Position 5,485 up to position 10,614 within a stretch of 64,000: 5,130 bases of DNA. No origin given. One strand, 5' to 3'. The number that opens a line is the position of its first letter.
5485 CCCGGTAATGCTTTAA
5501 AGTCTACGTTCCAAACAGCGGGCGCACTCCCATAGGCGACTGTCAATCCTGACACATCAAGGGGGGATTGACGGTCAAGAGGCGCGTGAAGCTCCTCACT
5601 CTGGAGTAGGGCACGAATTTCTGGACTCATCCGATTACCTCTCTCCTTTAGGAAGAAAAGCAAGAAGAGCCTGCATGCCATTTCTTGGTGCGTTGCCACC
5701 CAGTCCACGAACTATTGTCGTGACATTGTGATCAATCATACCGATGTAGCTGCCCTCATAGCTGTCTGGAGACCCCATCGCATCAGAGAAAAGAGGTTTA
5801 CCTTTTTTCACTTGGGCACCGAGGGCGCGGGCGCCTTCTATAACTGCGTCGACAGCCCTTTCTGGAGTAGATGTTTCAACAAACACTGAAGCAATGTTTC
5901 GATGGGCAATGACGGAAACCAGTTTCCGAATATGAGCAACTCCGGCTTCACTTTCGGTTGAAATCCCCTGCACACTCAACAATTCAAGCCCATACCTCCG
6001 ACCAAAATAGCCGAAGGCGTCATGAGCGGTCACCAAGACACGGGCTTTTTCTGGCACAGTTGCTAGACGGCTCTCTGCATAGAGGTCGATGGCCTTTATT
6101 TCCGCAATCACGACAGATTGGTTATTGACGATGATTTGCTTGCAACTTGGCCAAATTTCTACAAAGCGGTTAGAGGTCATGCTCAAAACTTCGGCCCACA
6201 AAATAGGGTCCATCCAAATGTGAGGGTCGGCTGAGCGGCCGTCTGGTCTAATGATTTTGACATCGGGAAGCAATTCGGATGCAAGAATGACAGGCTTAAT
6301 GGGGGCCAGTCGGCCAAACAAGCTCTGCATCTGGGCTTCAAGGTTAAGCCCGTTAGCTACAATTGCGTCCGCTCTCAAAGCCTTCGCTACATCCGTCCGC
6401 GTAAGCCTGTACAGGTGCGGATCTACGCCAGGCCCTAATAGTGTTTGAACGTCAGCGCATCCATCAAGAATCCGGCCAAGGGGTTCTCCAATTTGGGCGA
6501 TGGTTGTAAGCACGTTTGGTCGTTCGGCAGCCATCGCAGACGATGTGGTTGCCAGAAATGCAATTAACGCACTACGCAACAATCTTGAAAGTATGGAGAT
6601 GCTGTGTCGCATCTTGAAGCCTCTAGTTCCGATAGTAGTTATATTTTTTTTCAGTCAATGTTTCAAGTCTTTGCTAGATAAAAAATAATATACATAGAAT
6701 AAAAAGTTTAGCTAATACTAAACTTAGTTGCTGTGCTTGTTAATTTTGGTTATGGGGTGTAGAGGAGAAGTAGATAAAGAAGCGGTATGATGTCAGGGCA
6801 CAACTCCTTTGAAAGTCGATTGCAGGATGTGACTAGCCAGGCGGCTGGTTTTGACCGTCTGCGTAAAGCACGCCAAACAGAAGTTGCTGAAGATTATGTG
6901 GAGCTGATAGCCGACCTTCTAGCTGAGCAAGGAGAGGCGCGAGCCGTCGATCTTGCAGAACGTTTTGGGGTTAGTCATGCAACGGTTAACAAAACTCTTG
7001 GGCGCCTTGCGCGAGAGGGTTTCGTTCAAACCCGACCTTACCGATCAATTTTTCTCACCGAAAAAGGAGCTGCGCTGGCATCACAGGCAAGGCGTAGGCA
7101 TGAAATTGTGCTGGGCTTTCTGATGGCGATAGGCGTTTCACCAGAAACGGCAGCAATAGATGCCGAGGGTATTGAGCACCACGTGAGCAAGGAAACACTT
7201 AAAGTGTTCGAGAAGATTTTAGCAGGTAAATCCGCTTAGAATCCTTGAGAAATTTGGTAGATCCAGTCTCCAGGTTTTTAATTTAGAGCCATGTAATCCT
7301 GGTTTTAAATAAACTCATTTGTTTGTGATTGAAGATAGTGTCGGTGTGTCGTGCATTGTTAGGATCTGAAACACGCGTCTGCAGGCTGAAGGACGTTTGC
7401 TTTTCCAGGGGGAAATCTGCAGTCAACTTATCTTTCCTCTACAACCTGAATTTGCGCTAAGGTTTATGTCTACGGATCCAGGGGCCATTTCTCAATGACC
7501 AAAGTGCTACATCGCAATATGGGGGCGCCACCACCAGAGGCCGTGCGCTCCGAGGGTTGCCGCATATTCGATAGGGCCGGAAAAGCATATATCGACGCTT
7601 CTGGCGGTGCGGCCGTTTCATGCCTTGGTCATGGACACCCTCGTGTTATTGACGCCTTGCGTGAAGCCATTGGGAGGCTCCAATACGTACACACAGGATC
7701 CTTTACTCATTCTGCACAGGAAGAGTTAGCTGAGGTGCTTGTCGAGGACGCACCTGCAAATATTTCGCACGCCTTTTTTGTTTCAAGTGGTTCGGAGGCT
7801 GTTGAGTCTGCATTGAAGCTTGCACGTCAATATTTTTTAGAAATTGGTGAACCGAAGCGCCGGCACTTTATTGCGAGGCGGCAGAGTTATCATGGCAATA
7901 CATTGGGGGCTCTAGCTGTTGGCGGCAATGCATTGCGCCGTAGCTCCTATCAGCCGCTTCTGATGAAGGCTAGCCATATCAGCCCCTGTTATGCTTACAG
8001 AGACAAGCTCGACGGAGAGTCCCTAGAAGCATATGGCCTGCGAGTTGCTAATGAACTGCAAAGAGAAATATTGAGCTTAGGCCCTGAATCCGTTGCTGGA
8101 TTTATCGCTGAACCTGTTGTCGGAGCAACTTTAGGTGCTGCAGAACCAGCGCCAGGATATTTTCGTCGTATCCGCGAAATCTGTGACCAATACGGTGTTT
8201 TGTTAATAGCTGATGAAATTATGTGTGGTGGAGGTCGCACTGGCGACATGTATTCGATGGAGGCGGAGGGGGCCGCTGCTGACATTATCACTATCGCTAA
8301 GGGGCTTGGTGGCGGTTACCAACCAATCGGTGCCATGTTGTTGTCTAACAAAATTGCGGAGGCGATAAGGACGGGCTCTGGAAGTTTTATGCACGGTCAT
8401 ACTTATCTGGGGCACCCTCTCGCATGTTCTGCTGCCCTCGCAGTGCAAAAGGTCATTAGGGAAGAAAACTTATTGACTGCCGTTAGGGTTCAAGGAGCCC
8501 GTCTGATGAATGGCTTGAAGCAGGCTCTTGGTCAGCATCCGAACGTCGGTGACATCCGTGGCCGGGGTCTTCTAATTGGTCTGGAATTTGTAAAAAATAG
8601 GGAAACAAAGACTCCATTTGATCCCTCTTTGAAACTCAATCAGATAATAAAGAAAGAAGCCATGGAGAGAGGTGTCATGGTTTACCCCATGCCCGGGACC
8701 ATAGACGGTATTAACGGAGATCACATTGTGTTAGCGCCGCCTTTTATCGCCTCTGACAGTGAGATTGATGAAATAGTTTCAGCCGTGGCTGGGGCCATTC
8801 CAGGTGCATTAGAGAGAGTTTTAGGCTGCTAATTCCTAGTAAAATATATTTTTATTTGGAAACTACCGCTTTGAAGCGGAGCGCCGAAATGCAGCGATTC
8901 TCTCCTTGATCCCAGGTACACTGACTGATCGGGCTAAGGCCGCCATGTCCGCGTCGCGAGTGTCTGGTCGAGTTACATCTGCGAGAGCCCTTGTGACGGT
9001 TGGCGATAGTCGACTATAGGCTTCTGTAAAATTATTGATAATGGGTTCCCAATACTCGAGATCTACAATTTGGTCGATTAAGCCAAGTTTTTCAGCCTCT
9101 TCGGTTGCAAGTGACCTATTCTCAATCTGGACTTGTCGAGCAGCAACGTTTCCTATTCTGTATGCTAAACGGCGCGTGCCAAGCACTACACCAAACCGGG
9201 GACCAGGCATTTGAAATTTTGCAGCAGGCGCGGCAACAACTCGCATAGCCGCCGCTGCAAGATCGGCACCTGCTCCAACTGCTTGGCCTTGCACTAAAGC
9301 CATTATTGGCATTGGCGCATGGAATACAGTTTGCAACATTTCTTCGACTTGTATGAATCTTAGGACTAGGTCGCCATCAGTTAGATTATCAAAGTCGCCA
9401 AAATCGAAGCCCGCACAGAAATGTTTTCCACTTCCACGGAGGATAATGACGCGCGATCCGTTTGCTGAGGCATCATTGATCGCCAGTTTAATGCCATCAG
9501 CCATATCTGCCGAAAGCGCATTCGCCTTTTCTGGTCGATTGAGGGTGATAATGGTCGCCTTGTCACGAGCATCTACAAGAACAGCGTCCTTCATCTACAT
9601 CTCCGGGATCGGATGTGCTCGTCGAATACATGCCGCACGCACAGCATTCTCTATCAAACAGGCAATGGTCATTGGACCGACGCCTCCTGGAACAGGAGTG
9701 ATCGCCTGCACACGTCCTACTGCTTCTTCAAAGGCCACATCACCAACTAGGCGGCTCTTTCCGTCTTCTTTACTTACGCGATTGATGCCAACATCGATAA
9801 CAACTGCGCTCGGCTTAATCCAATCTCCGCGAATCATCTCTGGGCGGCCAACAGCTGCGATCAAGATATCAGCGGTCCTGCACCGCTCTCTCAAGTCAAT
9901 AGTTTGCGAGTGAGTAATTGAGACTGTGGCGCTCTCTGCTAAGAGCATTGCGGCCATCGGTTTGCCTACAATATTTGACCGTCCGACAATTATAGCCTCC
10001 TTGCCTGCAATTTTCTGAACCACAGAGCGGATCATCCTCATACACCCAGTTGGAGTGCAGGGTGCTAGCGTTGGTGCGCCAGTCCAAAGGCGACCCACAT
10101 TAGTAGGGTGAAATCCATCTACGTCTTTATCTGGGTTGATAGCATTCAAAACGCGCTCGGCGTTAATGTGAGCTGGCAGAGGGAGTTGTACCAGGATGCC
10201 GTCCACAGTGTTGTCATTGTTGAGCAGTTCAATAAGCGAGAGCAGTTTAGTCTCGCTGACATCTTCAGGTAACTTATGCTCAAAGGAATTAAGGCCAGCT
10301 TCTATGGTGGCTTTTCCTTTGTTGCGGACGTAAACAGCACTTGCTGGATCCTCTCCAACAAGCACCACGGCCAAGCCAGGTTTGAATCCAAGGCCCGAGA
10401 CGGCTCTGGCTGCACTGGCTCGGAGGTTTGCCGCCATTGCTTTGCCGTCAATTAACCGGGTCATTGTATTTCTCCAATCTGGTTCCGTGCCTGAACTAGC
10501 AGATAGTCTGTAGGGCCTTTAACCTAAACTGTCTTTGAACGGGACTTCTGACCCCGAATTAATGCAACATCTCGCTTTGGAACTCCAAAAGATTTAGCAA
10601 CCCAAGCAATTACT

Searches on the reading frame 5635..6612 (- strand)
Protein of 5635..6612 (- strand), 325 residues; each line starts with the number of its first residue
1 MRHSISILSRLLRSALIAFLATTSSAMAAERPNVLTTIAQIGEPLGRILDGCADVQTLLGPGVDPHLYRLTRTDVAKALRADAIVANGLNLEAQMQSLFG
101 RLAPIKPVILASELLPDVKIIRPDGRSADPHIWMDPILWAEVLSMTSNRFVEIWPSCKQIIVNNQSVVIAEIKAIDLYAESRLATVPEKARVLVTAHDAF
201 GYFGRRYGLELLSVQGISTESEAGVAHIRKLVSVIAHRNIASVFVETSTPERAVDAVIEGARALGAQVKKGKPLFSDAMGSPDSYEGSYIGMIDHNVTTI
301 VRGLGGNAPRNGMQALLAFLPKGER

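Call 54: search_protein_families(library=pfam, proteins=[window:5635-6612:-], max_evalue=0.00001)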
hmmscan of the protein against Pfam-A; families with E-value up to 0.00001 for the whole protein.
window:5635-6612:- (325 aa): 1 family
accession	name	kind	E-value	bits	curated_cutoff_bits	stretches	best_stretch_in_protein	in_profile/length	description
PF01297.22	ZnuA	-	5.8e-59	200.2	29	1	34-302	1-262/263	Zinc-uptake complex component A periplasmic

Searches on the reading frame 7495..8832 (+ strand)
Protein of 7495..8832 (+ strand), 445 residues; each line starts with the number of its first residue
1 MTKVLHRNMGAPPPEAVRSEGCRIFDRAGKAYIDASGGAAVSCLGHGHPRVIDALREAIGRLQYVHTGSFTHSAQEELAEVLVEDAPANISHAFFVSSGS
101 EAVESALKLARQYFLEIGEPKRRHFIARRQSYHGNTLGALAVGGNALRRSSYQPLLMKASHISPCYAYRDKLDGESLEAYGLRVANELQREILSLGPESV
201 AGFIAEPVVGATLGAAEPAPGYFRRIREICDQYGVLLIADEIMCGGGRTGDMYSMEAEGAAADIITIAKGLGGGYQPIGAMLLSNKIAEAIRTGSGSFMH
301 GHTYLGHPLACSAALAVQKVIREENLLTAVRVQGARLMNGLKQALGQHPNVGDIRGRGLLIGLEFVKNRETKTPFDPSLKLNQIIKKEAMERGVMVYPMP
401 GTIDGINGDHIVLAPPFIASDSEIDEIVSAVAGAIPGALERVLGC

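Call 54: search_protein_families(library=pfam, proteins=[window:7495-8832:+], max_evalue=0.00001)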
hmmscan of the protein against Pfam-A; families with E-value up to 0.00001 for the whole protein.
window:7495-8832:+ (445 aa): 1 family
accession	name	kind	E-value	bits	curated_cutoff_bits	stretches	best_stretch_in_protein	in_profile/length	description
PF00202.27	Aminotran_3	-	6.5e-96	321.9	30.5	1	16-433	13-401/403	Aminotransferase class-III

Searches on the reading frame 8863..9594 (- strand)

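Call 54: search_protein_families(library=pfam, proteins=[window:8863-9594:-], max_evalue=0.00001)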
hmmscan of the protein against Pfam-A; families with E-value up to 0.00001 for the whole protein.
window:8863-9594:- (243 aa): 2 families
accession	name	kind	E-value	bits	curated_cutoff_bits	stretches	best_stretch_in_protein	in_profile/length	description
PF00378.25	ECH_1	-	1.3e-31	110.3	27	1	15-220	8-217/251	Enoyl-CoA hydratase/isomerase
PF16113.10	ECH_2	-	1e-19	71.7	27.2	1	14-224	2-226/335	Enoyl-CoA hydratase/isomerase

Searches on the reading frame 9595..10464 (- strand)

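Call 54: search_protein_families(library=pfam, proteins=[window:9595-10464:-], max_evalue=0.00001)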
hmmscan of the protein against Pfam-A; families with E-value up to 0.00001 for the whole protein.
window:9595-10464:- (289 aa): 2 families
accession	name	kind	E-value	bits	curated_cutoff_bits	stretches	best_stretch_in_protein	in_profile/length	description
PF02882.25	THF_DHG_CYH_C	-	8e-66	220.7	27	1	119-279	1-157/160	Tetrahydrofolate dehydrogenase/cyclohydrolase, NAD(P)-binding domain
PF00763.28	THF_DHG_CYH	-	3.6e-39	134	32.8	1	5-116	1-115/115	Tetrahydrofolate dehydrogenase/cyclohydrolase, catalytic domain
